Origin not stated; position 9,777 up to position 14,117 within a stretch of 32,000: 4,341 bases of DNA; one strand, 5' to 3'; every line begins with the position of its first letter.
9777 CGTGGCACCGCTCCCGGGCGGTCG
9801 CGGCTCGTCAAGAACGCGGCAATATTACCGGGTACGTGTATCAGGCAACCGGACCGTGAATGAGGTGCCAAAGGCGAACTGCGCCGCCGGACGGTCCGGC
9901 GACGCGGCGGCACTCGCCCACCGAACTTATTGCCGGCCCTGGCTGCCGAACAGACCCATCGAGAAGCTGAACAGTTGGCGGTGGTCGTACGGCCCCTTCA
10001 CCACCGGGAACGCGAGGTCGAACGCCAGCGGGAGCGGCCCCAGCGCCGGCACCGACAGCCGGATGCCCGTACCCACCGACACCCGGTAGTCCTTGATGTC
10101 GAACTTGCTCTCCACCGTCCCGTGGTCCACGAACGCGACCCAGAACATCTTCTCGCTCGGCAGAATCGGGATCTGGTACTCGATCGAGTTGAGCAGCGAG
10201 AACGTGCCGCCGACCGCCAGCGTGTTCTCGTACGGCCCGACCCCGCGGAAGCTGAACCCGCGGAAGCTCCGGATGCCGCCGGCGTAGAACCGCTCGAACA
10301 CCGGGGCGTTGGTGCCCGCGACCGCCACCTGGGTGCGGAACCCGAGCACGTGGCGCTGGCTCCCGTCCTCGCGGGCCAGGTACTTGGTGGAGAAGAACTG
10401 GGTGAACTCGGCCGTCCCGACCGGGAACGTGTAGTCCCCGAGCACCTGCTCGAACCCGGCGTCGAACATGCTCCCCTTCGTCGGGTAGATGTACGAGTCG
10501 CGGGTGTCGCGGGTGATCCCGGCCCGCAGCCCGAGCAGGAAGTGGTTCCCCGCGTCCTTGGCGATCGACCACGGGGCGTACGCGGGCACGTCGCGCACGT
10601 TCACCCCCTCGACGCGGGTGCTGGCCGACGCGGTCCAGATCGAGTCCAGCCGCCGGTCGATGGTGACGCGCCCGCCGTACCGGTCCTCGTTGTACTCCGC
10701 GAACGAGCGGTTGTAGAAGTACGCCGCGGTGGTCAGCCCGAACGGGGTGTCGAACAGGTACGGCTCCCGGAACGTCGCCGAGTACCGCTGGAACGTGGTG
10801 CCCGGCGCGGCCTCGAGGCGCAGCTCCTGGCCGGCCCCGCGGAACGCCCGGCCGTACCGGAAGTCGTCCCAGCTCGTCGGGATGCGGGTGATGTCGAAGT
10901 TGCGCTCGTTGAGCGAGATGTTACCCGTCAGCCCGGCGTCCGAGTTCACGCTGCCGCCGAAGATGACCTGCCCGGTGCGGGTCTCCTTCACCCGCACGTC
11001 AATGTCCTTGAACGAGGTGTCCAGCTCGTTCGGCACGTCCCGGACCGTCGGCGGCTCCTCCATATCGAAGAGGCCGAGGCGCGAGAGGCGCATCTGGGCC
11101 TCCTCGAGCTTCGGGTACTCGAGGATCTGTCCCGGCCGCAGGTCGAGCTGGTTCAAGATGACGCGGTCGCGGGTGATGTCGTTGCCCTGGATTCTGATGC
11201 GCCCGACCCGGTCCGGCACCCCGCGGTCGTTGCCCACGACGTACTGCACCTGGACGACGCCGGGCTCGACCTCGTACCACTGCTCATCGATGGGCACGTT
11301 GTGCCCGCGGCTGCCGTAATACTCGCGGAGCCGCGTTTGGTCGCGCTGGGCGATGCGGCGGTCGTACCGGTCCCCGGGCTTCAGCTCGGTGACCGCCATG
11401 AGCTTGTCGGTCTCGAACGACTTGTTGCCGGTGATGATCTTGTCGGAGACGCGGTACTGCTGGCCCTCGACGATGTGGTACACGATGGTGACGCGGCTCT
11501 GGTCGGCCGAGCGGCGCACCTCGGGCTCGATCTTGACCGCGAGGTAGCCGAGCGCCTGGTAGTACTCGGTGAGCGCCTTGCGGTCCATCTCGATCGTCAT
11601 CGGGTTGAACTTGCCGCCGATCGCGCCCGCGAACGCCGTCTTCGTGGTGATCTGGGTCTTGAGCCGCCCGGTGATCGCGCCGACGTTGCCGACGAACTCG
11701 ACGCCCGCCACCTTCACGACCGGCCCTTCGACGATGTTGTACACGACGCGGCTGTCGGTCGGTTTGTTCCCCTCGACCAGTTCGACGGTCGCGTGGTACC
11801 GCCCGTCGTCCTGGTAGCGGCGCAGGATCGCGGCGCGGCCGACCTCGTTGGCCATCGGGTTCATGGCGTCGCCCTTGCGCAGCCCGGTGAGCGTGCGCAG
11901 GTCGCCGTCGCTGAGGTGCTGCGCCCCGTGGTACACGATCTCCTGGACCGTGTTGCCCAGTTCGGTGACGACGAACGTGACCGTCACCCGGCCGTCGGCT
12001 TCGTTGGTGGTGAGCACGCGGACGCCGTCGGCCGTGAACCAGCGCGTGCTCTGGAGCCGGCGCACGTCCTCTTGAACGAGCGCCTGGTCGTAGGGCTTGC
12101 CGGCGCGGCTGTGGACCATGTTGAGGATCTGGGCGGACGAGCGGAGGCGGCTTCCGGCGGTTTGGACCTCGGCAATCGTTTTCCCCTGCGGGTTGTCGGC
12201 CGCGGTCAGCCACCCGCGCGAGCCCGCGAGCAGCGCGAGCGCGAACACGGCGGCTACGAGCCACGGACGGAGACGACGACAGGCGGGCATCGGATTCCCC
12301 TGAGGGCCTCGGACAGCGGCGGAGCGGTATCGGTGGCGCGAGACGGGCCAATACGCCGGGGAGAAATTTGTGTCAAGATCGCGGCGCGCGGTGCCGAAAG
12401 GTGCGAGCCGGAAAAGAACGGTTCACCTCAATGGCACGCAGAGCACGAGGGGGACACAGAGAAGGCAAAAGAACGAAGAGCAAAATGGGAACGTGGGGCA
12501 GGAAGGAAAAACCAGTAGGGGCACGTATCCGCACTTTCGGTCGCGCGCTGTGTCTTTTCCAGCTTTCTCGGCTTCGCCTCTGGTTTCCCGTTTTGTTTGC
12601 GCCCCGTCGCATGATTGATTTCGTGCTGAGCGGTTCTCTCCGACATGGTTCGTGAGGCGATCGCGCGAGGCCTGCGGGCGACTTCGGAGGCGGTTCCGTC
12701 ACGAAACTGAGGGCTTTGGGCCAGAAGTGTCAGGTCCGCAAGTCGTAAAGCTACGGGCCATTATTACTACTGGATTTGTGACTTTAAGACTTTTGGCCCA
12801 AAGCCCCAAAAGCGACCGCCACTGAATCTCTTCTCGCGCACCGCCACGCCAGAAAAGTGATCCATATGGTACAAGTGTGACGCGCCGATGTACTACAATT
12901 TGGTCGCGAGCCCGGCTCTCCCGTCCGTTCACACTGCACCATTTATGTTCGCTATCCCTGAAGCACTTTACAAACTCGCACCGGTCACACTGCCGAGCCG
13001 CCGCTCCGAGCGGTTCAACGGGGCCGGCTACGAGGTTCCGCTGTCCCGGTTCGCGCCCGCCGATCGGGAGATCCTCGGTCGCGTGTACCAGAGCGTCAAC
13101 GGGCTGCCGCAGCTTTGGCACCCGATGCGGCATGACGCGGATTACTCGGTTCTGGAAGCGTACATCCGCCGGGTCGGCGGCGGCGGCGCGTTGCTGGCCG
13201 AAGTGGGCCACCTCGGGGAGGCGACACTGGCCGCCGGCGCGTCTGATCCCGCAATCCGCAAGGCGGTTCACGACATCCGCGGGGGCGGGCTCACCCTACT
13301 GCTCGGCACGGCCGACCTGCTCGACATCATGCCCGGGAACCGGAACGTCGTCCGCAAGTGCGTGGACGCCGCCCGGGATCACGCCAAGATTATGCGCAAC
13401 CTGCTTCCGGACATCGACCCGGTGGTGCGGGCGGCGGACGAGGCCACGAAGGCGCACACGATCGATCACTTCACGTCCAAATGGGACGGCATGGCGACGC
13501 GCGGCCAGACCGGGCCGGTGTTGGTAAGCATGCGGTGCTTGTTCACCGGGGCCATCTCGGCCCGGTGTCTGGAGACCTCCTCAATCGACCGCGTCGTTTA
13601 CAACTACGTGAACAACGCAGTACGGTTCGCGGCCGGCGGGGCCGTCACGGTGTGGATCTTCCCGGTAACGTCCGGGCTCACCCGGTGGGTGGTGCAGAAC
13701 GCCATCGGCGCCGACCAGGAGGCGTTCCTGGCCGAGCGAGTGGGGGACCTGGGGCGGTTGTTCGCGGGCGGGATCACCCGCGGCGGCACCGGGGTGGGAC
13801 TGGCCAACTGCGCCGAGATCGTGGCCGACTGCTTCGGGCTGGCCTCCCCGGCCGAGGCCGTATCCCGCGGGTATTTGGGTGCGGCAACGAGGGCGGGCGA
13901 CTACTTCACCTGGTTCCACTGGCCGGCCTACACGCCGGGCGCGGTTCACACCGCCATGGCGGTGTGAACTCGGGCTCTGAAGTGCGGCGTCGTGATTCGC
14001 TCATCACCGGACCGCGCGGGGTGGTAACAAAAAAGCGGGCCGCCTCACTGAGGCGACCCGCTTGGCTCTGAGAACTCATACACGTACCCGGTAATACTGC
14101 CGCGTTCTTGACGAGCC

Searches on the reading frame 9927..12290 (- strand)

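Call 34: search_protein_families(library=pfam, proteins=[window:9927-12290:-], max_evalue=0.001)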
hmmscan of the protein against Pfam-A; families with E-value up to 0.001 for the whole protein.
window:9927-12290:- (787 aa): 2 families
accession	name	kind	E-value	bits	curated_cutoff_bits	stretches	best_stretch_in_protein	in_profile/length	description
PF07244.20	POTRA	-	3.5e-47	159.4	21.3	5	361-436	2-78/79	Surface antigen variable number repeat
PF01103.29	Omp85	-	8.6e-45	154.1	24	1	483-780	2-323/325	Omp85 superfamily domain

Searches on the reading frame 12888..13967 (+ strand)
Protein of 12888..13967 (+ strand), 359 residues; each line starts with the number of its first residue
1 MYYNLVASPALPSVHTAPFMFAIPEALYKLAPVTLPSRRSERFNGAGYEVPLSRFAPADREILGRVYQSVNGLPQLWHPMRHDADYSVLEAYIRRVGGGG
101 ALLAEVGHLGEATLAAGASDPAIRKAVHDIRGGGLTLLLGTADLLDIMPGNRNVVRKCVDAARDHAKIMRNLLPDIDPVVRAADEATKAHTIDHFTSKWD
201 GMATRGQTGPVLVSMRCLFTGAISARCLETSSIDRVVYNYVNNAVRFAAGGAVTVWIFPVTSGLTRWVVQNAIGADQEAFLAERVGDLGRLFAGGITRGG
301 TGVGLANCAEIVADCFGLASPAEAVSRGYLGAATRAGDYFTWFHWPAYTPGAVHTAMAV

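Call 34: search_protein_families(library=pfam, proteins=[window:12888-13967:+], max_evalue=0.001)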
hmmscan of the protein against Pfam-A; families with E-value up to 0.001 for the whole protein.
window:12888-13967:+ (359 aa): 1 family
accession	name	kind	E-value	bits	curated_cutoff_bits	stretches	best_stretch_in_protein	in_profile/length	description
PF02518.31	HATPase_c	-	5.8e-06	27.2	26.4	1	232-313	5-85/111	Histidine kinase-, DNA gyrase B-, and HSP90-like ATPase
